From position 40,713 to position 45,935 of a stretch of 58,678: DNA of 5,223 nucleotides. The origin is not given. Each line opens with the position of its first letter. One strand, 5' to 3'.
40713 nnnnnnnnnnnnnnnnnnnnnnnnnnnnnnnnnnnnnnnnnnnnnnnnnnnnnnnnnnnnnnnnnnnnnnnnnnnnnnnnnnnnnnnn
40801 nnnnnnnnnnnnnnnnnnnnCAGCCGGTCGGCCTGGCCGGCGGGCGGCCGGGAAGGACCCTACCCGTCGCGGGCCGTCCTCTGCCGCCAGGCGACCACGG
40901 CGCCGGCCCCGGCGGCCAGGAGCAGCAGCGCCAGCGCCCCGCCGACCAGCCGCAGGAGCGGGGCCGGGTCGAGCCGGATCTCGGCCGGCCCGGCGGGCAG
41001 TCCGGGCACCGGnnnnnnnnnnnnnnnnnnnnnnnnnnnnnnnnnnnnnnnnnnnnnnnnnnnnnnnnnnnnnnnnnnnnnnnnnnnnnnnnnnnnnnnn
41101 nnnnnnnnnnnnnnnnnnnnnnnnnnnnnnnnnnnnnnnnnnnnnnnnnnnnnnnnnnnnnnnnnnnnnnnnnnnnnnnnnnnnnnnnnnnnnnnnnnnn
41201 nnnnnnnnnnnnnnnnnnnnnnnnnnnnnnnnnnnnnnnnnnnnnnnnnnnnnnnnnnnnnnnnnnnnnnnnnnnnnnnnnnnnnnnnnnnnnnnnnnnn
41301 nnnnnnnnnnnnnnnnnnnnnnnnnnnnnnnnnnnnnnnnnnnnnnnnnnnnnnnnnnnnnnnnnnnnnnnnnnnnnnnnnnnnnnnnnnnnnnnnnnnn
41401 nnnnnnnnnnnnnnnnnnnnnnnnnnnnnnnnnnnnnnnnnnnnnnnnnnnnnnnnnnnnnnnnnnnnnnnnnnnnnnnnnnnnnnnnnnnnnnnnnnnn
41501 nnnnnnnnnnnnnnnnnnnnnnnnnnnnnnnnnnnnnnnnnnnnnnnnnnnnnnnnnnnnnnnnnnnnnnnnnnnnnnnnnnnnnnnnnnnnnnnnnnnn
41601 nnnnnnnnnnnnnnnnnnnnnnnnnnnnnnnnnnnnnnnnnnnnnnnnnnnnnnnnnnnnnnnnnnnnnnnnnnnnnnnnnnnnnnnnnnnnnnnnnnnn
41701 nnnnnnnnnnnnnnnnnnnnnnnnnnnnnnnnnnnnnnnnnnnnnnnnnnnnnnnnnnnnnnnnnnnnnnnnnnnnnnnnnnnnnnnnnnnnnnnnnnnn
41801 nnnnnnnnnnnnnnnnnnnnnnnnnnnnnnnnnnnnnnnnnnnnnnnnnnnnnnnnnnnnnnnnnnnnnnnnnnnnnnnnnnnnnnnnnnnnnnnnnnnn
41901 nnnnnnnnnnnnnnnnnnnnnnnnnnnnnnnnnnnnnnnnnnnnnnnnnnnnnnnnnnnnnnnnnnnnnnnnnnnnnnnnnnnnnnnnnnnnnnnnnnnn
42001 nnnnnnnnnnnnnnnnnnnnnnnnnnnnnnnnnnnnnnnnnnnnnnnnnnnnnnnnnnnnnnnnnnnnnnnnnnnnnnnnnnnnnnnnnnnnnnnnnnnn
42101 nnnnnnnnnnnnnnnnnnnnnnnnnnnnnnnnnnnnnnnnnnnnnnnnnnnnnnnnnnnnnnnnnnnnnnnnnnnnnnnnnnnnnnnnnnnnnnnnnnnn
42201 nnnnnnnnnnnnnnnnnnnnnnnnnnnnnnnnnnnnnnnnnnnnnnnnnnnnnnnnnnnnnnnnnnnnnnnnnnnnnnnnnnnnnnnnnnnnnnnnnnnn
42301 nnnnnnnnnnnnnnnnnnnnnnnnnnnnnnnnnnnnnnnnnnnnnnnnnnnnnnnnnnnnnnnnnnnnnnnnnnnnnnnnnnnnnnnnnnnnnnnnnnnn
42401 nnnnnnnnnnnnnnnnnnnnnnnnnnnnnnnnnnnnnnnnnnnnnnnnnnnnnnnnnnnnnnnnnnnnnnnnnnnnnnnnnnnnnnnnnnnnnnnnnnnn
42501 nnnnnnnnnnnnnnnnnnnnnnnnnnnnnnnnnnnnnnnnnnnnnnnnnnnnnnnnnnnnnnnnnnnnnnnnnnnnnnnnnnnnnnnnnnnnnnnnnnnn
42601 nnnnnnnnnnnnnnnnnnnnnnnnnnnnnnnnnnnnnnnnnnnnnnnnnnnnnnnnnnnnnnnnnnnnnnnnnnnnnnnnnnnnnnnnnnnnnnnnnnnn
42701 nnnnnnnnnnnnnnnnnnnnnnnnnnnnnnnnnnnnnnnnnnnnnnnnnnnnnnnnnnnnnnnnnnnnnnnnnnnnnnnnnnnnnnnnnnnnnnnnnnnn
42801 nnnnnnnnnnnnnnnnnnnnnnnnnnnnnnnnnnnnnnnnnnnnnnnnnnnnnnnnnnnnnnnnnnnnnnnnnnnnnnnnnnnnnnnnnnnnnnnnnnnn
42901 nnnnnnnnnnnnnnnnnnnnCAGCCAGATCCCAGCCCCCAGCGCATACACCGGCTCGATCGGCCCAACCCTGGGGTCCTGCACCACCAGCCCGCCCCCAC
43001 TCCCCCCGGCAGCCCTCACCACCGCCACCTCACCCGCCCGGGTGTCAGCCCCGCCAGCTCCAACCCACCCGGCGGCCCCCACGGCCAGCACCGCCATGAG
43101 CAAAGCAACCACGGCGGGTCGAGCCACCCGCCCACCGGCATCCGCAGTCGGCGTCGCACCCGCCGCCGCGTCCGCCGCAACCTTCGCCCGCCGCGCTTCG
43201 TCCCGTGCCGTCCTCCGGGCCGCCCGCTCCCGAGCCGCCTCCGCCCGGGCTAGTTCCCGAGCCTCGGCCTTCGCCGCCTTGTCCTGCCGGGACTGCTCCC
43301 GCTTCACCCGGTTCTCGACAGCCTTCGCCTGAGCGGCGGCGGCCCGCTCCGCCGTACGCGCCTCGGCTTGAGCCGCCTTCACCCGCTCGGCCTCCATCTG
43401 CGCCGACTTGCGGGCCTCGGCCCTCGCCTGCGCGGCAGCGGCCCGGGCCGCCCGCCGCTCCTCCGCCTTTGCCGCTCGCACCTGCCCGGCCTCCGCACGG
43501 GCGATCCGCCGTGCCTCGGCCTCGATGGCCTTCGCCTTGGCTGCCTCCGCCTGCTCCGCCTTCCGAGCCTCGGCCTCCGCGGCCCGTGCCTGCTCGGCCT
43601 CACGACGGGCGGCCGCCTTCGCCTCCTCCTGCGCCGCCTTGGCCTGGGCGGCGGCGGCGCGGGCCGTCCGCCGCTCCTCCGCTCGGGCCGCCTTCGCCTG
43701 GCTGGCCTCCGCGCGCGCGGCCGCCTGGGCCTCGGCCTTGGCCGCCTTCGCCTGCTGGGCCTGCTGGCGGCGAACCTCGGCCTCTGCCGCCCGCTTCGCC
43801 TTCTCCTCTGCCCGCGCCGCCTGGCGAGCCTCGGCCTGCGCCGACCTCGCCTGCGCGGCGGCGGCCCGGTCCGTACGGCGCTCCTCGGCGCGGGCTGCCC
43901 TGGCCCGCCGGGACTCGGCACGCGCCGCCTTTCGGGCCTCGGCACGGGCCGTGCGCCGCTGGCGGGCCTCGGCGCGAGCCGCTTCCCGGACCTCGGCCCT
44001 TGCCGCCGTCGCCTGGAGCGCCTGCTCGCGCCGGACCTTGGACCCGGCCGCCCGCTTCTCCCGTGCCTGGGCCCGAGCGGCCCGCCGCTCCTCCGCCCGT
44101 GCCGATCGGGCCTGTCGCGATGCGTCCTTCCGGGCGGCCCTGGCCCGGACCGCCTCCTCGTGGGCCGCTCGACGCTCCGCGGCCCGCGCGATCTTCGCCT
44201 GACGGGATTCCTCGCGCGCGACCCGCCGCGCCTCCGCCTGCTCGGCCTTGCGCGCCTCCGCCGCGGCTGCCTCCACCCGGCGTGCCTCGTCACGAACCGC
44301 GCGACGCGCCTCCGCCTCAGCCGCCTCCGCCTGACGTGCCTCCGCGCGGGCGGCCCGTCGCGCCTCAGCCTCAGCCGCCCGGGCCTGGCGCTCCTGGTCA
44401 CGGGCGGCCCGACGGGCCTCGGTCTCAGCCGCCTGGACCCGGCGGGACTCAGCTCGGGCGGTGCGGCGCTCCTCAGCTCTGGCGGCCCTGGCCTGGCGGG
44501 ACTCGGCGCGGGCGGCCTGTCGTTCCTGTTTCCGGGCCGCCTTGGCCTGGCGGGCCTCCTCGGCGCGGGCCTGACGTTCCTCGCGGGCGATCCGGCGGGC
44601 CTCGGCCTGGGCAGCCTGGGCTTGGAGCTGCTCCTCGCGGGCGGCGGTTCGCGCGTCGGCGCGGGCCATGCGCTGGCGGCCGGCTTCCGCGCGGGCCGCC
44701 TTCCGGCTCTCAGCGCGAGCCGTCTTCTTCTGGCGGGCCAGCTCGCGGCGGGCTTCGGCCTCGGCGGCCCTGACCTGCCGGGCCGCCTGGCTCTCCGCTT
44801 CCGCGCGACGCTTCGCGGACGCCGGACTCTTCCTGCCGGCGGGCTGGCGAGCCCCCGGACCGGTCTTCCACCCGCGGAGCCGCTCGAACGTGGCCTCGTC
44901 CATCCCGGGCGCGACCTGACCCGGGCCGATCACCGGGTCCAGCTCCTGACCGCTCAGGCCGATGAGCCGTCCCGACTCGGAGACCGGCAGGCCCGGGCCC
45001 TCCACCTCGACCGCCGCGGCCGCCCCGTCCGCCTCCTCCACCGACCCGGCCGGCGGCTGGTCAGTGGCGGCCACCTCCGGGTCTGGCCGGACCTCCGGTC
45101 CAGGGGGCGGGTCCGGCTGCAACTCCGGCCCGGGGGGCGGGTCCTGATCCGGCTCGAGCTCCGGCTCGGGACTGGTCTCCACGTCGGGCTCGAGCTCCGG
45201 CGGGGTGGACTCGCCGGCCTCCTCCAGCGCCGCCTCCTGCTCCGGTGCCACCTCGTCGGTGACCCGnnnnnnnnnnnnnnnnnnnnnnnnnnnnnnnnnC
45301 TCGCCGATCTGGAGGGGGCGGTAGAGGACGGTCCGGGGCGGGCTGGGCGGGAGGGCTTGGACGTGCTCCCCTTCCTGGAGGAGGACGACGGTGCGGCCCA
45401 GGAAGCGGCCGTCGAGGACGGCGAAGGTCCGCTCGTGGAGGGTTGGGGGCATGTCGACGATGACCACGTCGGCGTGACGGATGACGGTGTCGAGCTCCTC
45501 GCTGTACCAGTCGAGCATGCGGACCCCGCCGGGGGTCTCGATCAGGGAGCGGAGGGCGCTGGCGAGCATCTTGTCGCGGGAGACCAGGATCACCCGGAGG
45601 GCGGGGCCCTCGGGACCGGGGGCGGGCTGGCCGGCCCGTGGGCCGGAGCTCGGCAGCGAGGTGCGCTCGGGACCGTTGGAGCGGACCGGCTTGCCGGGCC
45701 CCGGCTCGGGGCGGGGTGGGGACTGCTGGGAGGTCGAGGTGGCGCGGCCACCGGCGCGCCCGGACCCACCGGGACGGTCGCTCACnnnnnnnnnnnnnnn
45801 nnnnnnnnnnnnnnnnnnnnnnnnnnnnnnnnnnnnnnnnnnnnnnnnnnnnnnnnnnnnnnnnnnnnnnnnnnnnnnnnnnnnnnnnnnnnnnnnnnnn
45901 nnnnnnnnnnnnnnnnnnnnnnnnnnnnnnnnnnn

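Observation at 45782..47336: DUF4397 protein and class F-like sortase translationally coupled to the giant gene; no canonical LPXTG substrate signal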

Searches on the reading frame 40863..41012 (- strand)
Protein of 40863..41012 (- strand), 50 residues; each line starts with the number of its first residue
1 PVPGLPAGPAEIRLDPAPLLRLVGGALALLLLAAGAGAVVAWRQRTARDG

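Call 29: search_protein_families(library=ncbifam, proteins=[window:40863-41012:-], max_evalue=10)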
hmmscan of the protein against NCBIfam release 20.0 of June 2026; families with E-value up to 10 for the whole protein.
seq(50 aa): 3 families
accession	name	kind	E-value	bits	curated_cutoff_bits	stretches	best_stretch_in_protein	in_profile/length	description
NF038356.1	actino_DLW39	hypoth_equivalog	0.032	14.1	24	1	27-47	3-22/38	DLW-39 family protein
NF041528.1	strep_LAETG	domain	0.037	13.8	30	1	26-45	16-35/35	LAETG motif-containing sortase-dependent surface protein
NF058571.1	GVDTG_CTERM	domain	0.098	13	29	1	22-45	23-44/44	GVDTG sorting domain-containing protein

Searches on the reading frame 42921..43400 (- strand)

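Call 23: search_protein_families(library=pfam, proteins=[window:42921-43400:-], max_evalue=10)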
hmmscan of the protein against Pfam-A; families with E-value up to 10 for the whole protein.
window:42921-43400:- (160 aa): 1 family
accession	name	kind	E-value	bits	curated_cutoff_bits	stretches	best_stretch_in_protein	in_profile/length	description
PF11600.14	CAF1A_acidic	-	1.6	8.9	26.4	1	2-75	6-75/140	Chromatin assembly factor 1 complex p150 subunit, acidic region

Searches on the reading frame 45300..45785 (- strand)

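Call 23: search_protein_families(library=pfam, proteins=[window:45300-45785:-], max_evalue=10)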
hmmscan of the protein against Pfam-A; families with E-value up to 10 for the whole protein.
window:45300-45785:- (162 aa): 2 families
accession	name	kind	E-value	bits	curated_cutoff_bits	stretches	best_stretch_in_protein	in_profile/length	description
PF02882.25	THF_DHG_CYH_C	-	0.078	12.7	27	1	64-112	38-87/160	Tetrahydrofolate dehydrogenase/cyclohydrolase, NAD(P)-binding domain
PF13614.12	AAA_31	-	0.34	11.3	27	1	71-120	87-133/177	AAA domain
